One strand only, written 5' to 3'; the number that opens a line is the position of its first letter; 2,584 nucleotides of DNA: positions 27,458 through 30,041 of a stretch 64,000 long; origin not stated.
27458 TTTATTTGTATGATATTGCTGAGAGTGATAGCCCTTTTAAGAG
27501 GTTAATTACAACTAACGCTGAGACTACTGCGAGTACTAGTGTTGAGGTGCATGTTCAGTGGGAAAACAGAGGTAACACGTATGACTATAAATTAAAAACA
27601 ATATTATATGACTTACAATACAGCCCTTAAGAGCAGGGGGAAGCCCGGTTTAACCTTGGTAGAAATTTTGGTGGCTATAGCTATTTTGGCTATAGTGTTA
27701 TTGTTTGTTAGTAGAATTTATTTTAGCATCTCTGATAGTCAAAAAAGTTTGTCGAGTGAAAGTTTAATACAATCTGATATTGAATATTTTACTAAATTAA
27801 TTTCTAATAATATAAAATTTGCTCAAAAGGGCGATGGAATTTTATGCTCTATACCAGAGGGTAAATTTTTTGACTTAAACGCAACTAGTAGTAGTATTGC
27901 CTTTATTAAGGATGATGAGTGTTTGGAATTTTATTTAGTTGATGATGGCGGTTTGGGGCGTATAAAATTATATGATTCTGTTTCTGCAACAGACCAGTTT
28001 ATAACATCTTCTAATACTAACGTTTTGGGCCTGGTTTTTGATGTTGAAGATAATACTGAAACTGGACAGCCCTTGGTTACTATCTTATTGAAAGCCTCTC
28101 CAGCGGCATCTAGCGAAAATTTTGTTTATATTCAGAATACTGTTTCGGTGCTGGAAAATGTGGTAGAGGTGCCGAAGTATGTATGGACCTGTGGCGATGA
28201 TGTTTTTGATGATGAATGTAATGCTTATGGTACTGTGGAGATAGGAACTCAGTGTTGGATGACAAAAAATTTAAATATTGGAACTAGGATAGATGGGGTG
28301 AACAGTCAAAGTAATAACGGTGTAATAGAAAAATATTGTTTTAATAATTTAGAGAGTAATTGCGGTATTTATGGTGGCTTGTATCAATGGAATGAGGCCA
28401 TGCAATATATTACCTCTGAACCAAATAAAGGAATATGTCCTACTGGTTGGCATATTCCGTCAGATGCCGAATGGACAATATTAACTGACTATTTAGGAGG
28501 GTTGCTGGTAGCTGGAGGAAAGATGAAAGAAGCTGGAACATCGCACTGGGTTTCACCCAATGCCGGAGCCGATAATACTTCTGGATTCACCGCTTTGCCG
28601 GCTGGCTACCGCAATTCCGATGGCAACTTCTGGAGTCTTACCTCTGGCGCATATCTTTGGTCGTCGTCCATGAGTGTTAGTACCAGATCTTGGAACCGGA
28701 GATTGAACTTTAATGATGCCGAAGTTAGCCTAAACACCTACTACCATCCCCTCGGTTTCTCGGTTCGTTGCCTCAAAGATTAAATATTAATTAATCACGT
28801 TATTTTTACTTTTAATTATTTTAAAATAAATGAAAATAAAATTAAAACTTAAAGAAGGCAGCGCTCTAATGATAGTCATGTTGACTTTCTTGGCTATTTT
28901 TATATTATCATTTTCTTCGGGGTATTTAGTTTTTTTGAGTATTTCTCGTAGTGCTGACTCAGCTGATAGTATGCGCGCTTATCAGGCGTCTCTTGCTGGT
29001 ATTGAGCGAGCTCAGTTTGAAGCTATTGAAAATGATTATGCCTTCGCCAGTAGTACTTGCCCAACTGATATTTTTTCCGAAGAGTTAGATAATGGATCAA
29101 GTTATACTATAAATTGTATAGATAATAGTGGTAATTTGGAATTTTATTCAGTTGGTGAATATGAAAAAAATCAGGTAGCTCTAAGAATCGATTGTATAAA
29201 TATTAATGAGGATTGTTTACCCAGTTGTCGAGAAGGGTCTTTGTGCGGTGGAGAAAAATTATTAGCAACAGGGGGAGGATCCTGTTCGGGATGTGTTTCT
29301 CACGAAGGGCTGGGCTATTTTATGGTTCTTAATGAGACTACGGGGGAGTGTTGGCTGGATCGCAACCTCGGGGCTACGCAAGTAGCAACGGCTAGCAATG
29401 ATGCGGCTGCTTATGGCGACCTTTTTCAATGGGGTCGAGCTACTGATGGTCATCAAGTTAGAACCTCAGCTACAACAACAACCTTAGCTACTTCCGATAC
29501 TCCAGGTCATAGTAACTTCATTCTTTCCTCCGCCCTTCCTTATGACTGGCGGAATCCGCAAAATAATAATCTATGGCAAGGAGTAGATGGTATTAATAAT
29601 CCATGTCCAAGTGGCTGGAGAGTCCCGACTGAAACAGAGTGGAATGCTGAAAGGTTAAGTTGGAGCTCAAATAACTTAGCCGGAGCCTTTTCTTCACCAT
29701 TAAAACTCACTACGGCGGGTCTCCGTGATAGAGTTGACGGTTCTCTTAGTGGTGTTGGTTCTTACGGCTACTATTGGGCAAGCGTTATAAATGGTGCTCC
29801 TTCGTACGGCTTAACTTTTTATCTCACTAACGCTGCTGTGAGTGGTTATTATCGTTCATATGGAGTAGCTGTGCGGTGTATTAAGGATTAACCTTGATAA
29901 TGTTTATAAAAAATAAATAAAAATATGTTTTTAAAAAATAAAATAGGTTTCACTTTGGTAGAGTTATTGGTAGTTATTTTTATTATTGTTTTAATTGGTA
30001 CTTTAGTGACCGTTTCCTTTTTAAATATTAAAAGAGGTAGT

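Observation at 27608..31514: Three pilin-like proteins end in FISUMP (Fibrobacter succinogenes major paralogous) domains encoded by GC-shifted DNA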

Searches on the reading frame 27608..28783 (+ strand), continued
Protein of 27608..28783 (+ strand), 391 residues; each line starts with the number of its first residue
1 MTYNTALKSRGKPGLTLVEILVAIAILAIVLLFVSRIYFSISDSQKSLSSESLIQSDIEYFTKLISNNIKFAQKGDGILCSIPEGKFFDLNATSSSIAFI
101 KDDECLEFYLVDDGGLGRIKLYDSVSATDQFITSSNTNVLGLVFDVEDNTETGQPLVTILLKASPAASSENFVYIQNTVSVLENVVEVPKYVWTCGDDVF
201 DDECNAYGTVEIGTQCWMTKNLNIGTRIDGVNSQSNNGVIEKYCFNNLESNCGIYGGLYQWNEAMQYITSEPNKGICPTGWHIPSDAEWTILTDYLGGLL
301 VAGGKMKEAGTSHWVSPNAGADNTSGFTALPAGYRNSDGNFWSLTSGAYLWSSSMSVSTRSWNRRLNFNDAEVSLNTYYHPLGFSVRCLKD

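Call 48: predict_structure(alignment_id=A2)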
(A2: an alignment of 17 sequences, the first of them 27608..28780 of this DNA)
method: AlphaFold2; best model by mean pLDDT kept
length: 391 residues; sequences in the alignment: 17
mean_pLDDT: 49.9   pTM: 0.35
mean pLDDT of the five models: 49.9, 48.7, 42.3, 37.7, 32.7
residues with pLDDT >= 90: 0; 70-90: 84; 50-70: 72; < 50: 235
segments of 3 or more residues with pLDDT < 50: 1-14, 34-50, 83-94, 182-193, 201-280, 295-391
pLDDT, mean of each block of 10 residues (from residue 1): 32 57 76 42 38 70 74 58 36 52 70 78 73 81 66 65 78 73 42 49 46 42 32 31 43 40 41 42 52 46 33 33 31 36 35 33 40 40 40 49
secondary structure, 60 per line:
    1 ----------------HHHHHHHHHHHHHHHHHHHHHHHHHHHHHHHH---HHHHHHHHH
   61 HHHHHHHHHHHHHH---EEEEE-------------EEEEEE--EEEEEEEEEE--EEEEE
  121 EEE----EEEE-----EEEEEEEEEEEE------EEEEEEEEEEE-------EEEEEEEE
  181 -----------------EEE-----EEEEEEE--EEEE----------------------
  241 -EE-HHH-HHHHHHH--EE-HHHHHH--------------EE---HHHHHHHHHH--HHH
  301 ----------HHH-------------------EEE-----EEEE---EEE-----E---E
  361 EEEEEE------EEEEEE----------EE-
elements in order: H17-48 H52-74 E78-82 E96-101 E104-113 E116-123 E128-131 E137-148 E155-165 E173-180 E198-200 E206-212 E215-218 H249-255 H261-266 H286-295 E333-335 E341-344 E348-350 E360-366 E373-378

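Call 57: fold_search(model_id=the predicted structure, library=pdb)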
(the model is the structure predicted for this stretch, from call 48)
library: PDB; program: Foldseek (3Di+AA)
matches with E <= 10: 628; with E <= 0.001: 0
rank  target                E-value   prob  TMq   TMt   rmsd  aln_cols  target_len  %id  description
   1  5g24_A                9.6e-02  0.93  0.22  0.38   6.1       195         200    7  Type IV-like pilin TTHA1219 from Thermus thermophilus (released 2016-09-14)
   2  5g24_B                1.1e-01  0.92  0.22  0.39   6.1       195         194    7  Type IV-like pilin TTHA1219 from Thermus thermophilus (released 2016-09-14)
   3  8te6                  1.3e-01  0.15  0.09  0.22  15.6       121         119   14  Crystal structure of a multiple lysine-to-arginine substitution mutant of the human CRIg C3b-binding domain (released 2023-07-12)
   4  7zra_G                1.6e-01  0.09  0.08  0.19  15.8       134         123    7  Crystal structure of E.coli LexA in complex with nanobody NbSOS1(Nb14497) (released 2022-10-26)
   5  2ivz_C                1.8e-01  0.35  0.12  0.12  15.3       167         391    5  Structure of TolB in complex with a peptide of the colicin E9 T- domain (released 2006-08-16)
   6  5imk_A                1.9e-01  0.12  0.09  0.20  15.5       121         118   15  Nanobody targeting human Vsig4 in Spacegroup C2 (released 2017-01-11)
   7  3szh_E                2.0e-01  0.51  0.12  0.34   9.0        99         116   14  Crystal structure of apo shwanavidin (P1 form) (released 2012-04-11)
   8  3t2x_C                2.0e-01  0.51  0.12  0.34   9.3       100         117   13  Structure of shwanavidin low affinity mutant (F43A) (released 2012-04-11)
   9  2zb5                  2.1e-01  0.54  0.14  0.13   9.3       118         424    8  Crystal structure of the measles virus hemagglutinin (complex-sugar-type) (released 2007-11-06)
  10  2gid_G                2.1e-01  0.13  0.10  0.19  15.4       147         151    9  Crystal structures of trypanosoma bruciei MRP1/MRP2 (released 2006-09-05)
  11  3szi_E                2.2e-01  0.47  0.12  0.34   9.0       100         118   14  Structure of apo shwanavidin (P21 form) (released 2012-04-25)
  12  2hqs_A                2.3e-01  0.21  0.12  0.12  17.4       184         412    8  Crystal structure of TolB/Pal complex (released 2007-04-03)
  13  1k32_A                2.3e-01  0.13  0.11  0.05  17.6       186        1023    9  Crystal structure of the tricorn protease (released 2001-12-05)
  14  8pjs                  2.4e-01  0.30  0.12  0.16   9.0       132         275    9  Crystal structure of the computationally designed SAKe6CEref protein (released 2024-07-10)
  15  1e8t_B                2.7e-01  0.69  0.14  0.13   5.8        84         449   17  Structure of the multifunctional paramyxovirus hemagglutinin-neuraminidase (released 2001-04-03)
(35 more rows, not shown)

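Call 93: find_encoding_contigs(protein=P0079, flank=10000, max_places=2)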
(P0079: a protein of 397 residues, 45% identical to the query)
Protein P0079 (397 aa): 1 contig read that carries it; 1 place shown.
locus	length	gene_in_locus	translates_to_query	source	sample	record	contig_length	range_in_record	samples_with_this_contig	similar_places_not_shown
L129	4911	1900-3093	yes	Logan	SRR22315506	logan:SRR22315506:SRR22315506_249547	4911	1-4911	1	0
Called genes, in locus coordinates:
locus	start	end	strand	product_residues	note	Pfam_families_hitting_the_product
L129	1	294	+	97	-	?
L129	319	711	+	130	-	PF02130:YbeY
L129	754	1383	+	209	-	-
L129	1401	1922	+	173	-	-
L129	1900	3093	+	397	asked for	PF07963:N_methyl, PF09603:Fib_succ_major (faint)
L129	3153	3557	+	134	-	-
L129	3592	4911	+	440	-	?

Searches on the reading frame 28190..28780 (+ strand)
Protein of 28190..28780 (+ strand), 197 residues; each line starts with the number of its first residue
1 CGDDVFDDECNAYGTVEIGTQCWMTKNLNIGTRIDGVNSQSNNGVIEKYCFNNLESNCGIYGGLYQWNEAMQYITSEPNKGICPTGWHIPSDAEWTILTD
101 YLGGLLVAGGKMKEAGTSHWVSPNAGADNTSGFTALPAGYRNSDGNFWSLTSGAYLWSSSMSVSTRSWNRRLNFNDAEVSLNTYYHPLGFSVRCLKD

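Call 31: search_solved_structures(query=window:28190-28780:+, max_evalue=1, show_alignments=1)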
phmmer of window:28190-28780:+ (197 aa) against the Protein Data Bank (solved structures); distinct sequences matched with E-value up to 1: 0.

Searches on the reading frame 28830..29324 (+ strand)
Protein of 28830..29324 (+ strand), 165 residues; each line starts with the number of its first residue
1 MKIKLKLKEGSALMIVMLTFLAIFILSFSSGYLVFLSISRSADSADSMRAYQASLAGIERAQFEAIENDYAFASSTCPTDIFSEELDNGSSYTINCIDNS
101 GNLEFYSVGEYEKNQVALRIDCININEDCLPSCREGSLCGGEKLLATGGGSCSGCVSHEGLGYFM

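Call 66: search_protein_families(library=pfam, proteins=[window:28830-29324:+], max_evalue=5)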
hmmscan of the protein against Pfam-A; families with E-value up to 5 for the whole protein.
window:28830-29324:+ (165 aa): 2 families
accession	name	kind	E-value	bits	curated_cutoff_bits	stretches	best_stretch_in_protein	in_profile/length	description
PF00662.26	Proton_antipo_N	-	0.0039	17.5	24.5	1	3-33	11-41/51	NADH-Ubiquinone oxidoreductase (complex I), chain 5 N-terminus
PF13077.11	DUF3909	-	0.08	13.4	25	1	53-129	16-86/108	Protein of unknown function (DUF3909)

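Call 90: search_protein_representatives(protein=window:28830-29324:+)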
Query: 165 residues. Proteins with E-value up to 0.001 (for the whole library): 66; up to 1e-10: 23; up to 1e-30: 12. The best 66 are listed.
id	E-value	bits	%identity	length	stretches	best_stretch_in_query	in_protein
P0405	5.6e-73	260.4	77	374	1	5-165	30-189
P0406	8.6e-67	240.3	74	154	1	5-152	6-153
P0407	7.8e-47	175.5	58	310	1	6-146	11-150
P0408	8.6e-47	175.3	59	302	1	4-148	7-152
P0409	1.1e-43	165.2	52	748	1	4-148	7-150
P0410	4.8e-42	159.9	50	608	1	7-150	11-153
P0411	5.7e-42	159.7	54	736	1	7-148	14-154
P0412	2.4e-39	151.1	51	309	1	2-145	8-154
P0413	2.4e-38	147.9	50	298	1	2-152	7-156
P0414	1.9e-37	144.9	51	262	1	4-151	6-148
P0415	1.0e-36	142.6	47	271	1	5-145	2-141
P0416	1.2e-33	132.6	46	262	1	5-148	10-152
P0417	7.7e-20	87.7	41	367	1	4-116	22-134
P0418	8.3e-18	81.2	38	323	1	1-147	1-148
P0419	9.0e-16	74.5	36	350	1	9-140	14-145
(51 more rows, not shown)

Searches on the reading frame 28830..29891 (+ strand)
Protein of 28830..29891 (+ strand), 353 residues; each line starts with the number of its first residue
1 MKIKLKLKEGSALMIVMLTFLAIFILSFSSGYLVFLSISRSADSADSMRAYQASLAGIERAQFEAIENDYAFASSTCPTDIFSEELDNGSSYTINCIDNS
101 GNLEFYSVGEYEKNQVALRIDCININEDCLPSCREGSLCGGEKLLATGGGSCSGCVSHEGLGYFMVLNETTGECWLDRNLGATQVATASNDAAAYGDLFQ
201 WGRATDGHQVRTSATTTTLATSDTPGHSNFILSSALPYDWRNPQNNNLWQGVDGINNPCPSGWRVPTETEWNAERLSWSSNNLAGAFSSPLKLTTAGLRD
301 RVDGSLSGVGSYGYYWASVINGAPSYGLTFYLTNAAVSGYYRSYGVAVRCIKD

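Call 3: search_protein_families(library=ncbifam, proteins=[window:28830-29891:+], max_evalue=0.01)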
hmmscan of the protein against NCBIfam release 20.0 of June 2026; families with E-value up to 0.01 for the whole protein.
window:28830-29891:+ (353 aa): 1 family
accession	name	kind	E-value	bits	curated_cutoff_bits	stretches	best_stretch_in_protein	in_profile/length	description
TIGR02145.1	Fib_succ_major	domain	1.8e-07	32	41.65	1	189-273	40-76/176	FISUMP domain-containing protein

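Call 4: search_protein_families(library=pfam, proteins=[window:28830-29891:+], max_evalue=0.01)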
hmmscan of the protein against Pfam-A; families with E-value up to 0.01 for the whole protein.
window:28830-29891:+ (353 aa): 2 families
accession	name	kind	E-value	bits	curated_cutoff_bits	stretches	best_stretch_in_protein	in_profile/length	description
PF09603.15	Fib_succ_major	-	3.2e-08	34.5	33.9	1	174-352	7-187/187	Fibrobacter succinogenes major domain (Fib_succ_major)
PF00662.26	Proton_antipo_N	-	0.0098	16.2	24.5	0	4-33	12-41/51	NADH-Ubiquinone oxidoreductase (complex I), chain 5 N-terminus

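Call 92: search_protein_families(library=pfam, alignment_id=A9, max_evalue=0.001)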
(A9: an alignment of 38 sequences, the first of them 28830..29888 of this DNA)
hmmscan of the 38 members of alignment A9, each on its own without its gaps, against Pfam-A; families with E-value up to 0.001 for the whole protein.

A. member 1, window:28830-29888:+ (353 aa): 1 family
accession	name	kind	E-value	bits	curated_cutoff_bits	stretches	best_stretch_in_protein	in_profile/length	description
PF09603.15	Fib_succ_major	-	3.2e-08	34.5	33.9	1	174-352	7-187/187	Fibrobacter succinogenes major domain (Fib_succ_major)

B. families by the number of members that match (of 38 scanned): 10 families
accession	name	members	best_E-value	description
PF07603.17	Lcl_C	14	9.6e-15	Lcl C-terminal domain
PF09603.15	Fib_succ_major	11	6.6e-61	Fibrobacter succinogenes major domain (Fib_succ_major)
PF13385.13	Laminin_G_3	4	3.3e-22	Concanavalin A-like lectin/glucanases superfamily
PF07581.17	Glug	2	6.6e-17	The GLUG motif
PF05345.18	He_PIG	1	2.8e-10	Putative Ig domain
PF00041.27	fn3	1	1.9e-06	Fibronectin type III domain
PF14341.11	PilX_N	1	2.7e-06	PilX N-terminal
PF02210.31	Laminin_G_2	1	4.4e-05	Laminin G domain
PF25059.1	FN3_DSCAM-DSCAML_C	1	9.2e-05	DSCAM/DSCAML C-terminal Fn3-like domain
PF16656.11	Pur_ac_phosph_N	1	0.00022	Purple acid Phosphatase, N-terminal domain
